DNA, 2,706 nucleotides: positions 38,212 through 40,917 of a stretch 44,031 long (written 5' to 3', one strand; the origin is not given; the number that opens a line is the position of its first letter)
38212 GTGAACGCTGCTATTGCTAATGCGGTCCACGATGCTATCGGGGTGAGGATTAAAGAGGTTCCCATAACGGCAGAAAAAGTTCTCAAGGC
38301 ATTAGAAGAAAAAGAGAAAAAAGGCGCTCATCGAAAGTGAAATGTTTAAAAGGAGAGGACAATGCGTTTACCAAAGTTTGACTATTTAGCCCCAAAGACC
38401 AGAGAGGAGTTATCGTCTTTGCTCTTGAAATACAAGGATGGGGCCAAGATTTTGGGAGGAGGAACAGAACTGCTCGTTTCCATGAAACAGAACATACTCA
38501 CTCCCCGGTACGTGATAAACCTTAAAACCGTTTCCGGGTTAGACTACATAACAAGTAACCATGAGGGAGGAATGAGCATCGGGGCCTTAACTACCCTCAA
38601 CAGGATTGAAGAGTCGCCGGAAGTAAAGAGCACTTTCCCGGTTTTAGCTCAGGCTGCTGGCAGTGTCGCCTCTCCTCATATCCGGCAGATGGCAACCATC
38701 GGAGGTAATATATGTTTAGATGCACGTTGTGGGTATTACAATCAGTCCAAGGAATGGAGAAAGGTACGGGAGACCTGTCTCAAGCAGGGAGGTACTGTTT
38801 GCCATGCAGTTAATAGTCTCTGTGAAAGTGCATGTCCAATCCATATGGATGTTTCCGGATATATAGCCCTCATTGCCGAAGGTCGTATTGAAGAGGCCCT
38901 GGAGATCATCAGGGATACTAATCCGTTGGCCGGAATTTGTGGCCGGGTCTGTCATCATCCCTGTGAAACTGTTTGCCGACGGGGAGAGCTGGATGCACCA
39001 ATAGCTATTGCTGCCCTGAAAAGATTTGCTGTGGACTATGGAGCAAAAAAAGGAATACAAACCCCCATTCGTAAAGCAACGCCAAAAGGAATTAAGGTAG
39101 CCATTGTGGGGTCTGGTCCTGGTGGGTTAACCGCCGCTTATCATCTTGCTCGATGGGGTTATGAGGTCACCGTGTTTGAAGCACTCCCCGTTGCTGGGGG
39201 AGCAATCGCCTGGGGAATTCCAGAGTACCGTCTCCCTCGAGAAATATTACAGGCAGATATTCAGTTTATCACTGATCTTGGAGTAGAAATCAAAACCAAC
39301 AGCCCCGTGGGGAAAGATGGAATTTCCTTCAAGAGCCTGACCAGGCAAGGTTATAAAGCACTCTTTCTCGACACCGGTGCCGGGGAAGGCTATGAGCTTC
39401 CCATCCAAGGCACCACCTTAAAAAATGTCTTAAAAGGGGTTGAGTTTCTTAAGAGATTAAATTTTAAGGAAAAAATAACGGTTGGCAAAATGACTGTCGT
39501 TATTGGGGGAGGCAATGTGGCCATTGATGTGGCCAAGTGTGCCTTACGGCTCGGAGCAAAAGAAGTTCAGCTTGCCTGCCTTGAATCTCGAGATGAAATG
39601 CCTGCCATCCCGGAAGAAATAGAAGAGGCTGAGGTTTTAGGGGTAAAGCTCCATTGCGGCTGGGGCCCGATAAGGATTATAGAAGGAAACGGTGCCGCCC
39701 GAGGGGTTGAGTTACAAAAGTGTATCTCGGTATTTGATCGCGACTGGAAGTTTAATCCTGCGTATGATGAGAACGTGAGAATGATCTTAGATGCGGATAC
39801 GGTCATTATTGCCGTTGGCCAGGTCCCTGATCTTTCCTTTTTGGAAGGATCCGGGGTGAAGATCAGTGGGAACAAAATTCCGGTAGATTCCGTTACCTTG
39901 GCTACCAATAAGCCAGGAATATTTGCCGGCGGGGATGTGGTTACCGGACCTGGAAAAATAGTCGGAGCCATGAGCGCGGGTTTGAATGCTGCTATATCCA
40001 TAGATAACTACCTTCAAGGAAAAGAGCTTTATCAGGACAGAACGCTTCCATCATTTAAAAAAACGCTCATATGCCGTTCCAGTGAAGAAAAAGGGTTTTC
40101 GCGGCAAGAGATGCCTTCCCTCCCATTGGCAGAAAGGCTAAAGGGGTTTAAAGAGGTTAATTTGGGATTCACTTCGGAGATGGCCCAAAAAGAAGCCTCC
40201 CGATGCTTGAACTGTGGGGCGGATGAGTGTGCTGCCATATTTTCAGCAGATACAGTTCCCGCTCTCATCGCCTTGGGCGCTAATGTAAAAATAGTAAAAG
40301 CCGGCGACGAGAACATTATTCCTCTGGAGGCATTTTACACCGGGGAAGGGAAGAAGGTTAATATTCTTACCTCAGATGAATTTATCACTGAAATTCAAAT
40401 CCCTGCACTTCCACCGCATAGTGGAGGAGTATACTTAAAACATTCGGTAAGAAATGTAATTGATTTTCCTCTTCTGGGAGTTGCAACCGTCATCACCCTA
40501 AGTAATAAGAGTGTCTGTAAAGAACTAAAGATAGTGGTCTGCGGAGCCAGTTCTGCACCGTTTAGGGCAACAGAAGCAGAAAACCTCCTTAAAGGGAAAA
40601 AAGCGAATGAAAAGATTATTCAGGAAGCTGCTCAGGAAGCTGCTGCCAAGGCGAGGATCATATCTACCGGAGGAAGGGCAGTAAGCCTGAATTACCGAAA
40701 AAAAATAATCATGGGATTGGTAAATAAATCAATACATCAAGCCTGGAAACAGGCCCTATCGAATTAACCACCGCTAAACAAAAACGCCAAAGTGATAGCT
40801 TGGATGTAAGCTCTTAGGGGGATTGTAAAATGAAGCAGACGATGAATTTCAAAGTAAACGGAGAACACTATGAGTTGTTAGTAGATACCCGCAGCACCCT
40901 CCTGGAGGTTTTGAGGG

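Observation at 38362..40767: GltD/NfnB-like NAD(P)H-flavin-FeS module nested inside the [4Fe-4S] loop of a 4-hydroxybenzoyl-CoA-reductase-type FAD subunit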

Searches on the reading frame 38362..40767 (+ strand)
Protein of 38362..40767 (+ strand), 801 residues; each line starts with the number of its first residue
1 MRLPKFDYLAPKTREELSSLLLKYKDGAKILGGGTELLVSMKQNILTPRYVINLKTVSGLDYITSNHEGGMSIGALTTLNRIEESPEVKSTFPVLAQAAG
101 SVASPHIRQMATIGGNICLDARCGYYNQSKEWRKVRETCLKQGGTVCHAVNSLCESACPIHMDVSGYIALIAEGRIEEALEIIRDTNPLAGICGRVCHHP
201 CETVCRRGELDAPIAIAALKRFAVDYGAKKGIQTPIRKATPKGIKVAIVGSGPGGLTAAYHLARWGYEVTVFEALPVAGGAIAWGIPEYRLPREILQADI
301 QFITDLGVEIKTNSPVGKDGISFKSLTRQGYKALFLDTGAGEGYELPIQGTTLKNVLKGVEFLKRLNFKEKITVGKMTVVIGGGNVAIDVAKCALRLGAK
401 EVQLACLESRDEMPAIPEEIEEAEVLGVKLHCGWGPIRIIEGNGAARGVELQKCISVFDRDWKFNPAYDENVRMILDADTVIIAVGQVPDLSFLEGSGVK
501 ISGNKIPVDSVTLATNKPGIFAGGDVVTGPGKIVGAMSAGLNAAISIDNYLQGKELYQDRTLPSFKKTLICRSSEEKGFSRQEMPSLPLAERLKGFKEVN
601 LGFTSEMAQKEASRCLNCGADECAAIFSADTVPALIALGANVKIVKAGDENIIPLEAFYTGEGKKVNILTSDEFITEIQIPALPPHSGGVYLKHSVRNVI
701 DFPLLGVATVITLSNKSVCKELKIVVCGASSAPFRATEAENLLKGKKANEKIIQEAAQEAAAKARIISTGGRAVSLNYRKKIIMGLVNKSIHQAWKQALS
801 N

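Call 3: search_protein_families(library=pfam, proteins=[window:38362-40767:+], max_evalue=0.01)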
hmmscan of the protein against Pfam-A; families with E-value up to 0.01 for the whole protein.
window:38362-40767:+ (801 aa): 15 families
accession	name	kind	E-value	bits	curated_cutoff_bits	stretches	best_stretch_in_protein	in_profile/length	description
PF00941.27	FAD_binding_5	-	1.4e-40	139.3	27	2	5-121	2-115/170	FAD binding domain in molybdopterin dehydrogenase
PF07992.20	Pyr_redox_2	-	1.1e-30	107.5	26.1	1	245-540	2-291/291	Pyridine nucleotide-disulphide oxidoreductase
PF14691.11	Fer4_20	-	1e-28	99.9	25.8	2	150-231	28-112/113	Dihydroprymidine dehydrogenase domain II, 4Fe-4S cluster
PF03450.22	CO_deh_flav_C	-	1.7e-14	54.2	25.5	1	692-793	3-101/102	CO dehydrogenase flavoprotein C-terminal domain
PF13450.12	NAD_binding_8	-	4.2e-09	37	21.9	1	248-282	1-35/68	NAD(P)-binding Rossmann-like domain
PF13738.12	Pyr_redox_3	-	7e-08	32.5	30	0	470-524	250-305/305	Pyridine nucleotide-disulphide oxidoreductase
PF00070.33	Pyr_redox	-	1.4e-07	32.4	22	1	245-276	1-32/82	Pyridine nucleotide-disulphide oxidoreductase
PF01266.30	DAO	-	1.2e-06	28.8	27.9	1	245-281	1-38/353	FAD dependent oxidoreductase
PF00890.30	FAD_binding_2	-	3.6e-06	26.9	20.4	1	246-284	2-40/414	FAD binding domain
PF01946.23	Thi4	-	9e-05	22.2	26.2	1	245-285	19-60/235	Thi4 family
PF01593.30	Amino_oxidase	-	0.0001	22.2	19.8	1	254-280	2-28/443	Flavin containing amine oxidoreductase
PF12831.13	FAD_oxidored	-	0.00018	21.4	27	1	246-283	2-39/416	FAD dependent oxidoreductase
PF01494.25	FAD_binding_3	-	0.0009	19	22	1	245-274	3-32/349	FAD binding domain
PF03486.20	HI0933_like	-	0.0024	17.8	50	0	245-278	2-35/244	HI0933-like protein Rossmann domain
PF13241.12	NAD_binding_7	-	0.0077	17.2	22.1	0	375-408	7-39/104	Putative NAD(P)-binding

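Call 4: search_protein_families(library=ncbifam, proteins=[window:38362-40767:+], max_evalue=0.001)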
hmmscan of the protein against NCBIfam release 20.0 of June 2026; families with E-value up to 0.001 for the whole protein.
window:38362-40767:+ (801 aa): 69 families (the best 25 are shown)
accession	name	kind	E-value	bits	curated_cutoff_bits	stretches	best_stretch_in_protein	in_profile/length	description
NF009410.0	PRK12771.1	subfamily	5.2e-135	451.2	516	1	149-623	45-520/566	NAD(P)-binding protein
NF010590.0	PRK13984.1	equivalog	6e-120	401.2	946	2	152-554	196-609/611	putative oxidoreductase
NF009454.0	PRK12814.1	equivalog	5.4e-114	381.9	916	1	147-622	97-576/657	putative NADPH-dependent glutamate synthase small subunit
TIGR01316.1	gltA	equivalog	4.7e-101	338.8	471.75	2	146-551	30-449/449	NADPH-dependent glutamate synthase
NF009414.0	PRK12778.1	equivalog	8.8e-99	331.7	1103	2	146-553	331-751/752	bifunctional dihydroorotate dehydrogenase B NAD binding subunit/NADPH-dependent glutamate synthase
TIGR03315.1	Se_ygfK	equivalog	2.7e-82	276.7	835.3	1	128-620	421-888/1012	putative selenate reductase subunit YgfK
NF009413.0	PRK12775.1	equivalog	4.8e-78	263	1895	2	140-553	327-756/1006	putative trifunctional 2-polyprenylphenol hydroxylase/glutamate synthase subunit beta/ferritin domain-containing protein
TIGR01318.1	gltD_gamma_fam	subfamily_domain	8.9e-74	248.7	482.95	2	142-552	38-466/467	glutamate synthase, small subunit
NF009408.0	PRK12769.1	equivalog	1e-65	222.1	1003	2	150-554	232-654/659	formate-dependent uric acid utilization protein AegA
TIGR03195.1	4hydrxCoA_B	equivalog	2.2e-63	214.3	404.55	2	3-152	2-149/321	4-hydroxybenzoyl-CoA reductase subunit beta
TIGR01317.1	GOGAT_sm_gam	subfamily_domain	3.5e-61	207.6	447.7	2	131-419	36-322/485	glutamate synthase small subunit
NF045663.1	diclust_near_Sec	equivalog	4.9e-58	196.9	530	2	150-342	16-201/759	pyridine nucleotide-disulfide oxidoreductase/dicluster-binding protein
NF009409.0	PRK12770.1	subfamily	1.5e-56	192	343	1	238-555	13-354/360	putative glutamate synthase subunit beta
NF043083.1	XdhB_XDHase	equivalog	7.3e-52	176.3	310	2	619-798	112-287/289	xanthine dehydrogenase subunit XdhB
NF009451.0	PRK12809.1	equivalog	1.1e-51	175.9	1154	1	146-547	211-630/639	formate-dependent uric acid utilization protein YgfT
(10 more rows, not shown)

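Call 5: search_solved_structures(query=window:38362-40767:+, show_alignments=4, max_evalue=0.00001)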
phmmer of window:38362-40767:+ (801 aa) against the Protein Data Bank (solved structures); distinct sequences matched with E-value up to 0.00001: 39.
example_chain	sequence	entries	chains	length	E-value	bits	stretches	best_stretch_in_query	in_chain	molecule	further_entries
9bov_A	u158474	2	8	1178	9.2e-102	344.7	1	153-620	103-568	Molybdopterin oxidoreductase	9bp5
9n5u_A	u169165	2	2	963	5.5e-99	335.5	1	153-554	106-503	NfnA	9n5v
8oh5_C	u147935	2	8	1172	6.4e-92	312.1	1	153-621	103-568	Formate dehydrogenase-O, major subunit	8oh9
5jca_L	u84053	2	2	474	2.3e-81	277.2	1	154-552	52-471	NADH-dependent Ferredoxin:NADP Oxidoreductase (NfnI) subunit alpha | NADH-dependent Ferredoxin:NADP Oxidoreductase subunit alpha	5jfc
5vj7_A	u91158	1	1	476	6.7e-79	269.1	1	154-554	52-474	Oxidoreductase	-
4ylf_B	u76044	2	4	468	6.3e-78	265.9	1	154-554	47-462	Dihydropyrimidine dehydrogenase subunit A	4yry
6s6s_G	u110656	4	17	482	6.6e-50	173.2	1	153-554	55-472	Glutamate synthase [NADPH] small chain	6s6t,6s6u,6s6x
2vdc_G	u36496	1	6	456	8.4e-47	162.9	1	153-554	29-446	GLUTAMATE SYNTHASE [NADPH] SMALL CHAIN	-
7mfm_I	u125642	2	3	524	1.2e-46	162.4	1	155-403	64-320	Glutamate synthase (NADPH) small chain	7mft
1rm6_B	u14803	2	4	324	5.2e-42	147.1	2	29-150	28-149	4-hydroxybenzoyl-CoA reductase beta subunit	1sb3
7m31_A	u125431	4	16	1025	4.4e-39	137.4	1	146-554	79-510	Dihydropyrimidine dehydrogenase [NADP(+)]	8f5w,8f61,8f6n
1gt8_A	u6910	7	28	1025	4.4e-39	137.4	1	146-554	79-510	DIHYDROPYRIMIDINE DEHYDROGENASE | Dihydropyrimidine dehydrogenase [NADP(+)]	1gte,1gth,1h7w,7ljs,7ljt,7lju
1h7x_A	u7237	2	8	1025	4.5e-39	137.4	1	146-554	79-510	DIHYDROPYRIMIDINE DEHYDROGENASE | Dihydropyrimidine dehydrogenase [NADP(+)]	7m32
4zoh_B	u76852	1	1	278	3.7e-28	101.3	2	3-118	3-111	Putative oxidoreductase FAD-binding subunit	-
5y6q_B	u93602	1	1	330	3.9e-27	97.9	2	19-132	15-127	Aldehyde oxidase medium subunit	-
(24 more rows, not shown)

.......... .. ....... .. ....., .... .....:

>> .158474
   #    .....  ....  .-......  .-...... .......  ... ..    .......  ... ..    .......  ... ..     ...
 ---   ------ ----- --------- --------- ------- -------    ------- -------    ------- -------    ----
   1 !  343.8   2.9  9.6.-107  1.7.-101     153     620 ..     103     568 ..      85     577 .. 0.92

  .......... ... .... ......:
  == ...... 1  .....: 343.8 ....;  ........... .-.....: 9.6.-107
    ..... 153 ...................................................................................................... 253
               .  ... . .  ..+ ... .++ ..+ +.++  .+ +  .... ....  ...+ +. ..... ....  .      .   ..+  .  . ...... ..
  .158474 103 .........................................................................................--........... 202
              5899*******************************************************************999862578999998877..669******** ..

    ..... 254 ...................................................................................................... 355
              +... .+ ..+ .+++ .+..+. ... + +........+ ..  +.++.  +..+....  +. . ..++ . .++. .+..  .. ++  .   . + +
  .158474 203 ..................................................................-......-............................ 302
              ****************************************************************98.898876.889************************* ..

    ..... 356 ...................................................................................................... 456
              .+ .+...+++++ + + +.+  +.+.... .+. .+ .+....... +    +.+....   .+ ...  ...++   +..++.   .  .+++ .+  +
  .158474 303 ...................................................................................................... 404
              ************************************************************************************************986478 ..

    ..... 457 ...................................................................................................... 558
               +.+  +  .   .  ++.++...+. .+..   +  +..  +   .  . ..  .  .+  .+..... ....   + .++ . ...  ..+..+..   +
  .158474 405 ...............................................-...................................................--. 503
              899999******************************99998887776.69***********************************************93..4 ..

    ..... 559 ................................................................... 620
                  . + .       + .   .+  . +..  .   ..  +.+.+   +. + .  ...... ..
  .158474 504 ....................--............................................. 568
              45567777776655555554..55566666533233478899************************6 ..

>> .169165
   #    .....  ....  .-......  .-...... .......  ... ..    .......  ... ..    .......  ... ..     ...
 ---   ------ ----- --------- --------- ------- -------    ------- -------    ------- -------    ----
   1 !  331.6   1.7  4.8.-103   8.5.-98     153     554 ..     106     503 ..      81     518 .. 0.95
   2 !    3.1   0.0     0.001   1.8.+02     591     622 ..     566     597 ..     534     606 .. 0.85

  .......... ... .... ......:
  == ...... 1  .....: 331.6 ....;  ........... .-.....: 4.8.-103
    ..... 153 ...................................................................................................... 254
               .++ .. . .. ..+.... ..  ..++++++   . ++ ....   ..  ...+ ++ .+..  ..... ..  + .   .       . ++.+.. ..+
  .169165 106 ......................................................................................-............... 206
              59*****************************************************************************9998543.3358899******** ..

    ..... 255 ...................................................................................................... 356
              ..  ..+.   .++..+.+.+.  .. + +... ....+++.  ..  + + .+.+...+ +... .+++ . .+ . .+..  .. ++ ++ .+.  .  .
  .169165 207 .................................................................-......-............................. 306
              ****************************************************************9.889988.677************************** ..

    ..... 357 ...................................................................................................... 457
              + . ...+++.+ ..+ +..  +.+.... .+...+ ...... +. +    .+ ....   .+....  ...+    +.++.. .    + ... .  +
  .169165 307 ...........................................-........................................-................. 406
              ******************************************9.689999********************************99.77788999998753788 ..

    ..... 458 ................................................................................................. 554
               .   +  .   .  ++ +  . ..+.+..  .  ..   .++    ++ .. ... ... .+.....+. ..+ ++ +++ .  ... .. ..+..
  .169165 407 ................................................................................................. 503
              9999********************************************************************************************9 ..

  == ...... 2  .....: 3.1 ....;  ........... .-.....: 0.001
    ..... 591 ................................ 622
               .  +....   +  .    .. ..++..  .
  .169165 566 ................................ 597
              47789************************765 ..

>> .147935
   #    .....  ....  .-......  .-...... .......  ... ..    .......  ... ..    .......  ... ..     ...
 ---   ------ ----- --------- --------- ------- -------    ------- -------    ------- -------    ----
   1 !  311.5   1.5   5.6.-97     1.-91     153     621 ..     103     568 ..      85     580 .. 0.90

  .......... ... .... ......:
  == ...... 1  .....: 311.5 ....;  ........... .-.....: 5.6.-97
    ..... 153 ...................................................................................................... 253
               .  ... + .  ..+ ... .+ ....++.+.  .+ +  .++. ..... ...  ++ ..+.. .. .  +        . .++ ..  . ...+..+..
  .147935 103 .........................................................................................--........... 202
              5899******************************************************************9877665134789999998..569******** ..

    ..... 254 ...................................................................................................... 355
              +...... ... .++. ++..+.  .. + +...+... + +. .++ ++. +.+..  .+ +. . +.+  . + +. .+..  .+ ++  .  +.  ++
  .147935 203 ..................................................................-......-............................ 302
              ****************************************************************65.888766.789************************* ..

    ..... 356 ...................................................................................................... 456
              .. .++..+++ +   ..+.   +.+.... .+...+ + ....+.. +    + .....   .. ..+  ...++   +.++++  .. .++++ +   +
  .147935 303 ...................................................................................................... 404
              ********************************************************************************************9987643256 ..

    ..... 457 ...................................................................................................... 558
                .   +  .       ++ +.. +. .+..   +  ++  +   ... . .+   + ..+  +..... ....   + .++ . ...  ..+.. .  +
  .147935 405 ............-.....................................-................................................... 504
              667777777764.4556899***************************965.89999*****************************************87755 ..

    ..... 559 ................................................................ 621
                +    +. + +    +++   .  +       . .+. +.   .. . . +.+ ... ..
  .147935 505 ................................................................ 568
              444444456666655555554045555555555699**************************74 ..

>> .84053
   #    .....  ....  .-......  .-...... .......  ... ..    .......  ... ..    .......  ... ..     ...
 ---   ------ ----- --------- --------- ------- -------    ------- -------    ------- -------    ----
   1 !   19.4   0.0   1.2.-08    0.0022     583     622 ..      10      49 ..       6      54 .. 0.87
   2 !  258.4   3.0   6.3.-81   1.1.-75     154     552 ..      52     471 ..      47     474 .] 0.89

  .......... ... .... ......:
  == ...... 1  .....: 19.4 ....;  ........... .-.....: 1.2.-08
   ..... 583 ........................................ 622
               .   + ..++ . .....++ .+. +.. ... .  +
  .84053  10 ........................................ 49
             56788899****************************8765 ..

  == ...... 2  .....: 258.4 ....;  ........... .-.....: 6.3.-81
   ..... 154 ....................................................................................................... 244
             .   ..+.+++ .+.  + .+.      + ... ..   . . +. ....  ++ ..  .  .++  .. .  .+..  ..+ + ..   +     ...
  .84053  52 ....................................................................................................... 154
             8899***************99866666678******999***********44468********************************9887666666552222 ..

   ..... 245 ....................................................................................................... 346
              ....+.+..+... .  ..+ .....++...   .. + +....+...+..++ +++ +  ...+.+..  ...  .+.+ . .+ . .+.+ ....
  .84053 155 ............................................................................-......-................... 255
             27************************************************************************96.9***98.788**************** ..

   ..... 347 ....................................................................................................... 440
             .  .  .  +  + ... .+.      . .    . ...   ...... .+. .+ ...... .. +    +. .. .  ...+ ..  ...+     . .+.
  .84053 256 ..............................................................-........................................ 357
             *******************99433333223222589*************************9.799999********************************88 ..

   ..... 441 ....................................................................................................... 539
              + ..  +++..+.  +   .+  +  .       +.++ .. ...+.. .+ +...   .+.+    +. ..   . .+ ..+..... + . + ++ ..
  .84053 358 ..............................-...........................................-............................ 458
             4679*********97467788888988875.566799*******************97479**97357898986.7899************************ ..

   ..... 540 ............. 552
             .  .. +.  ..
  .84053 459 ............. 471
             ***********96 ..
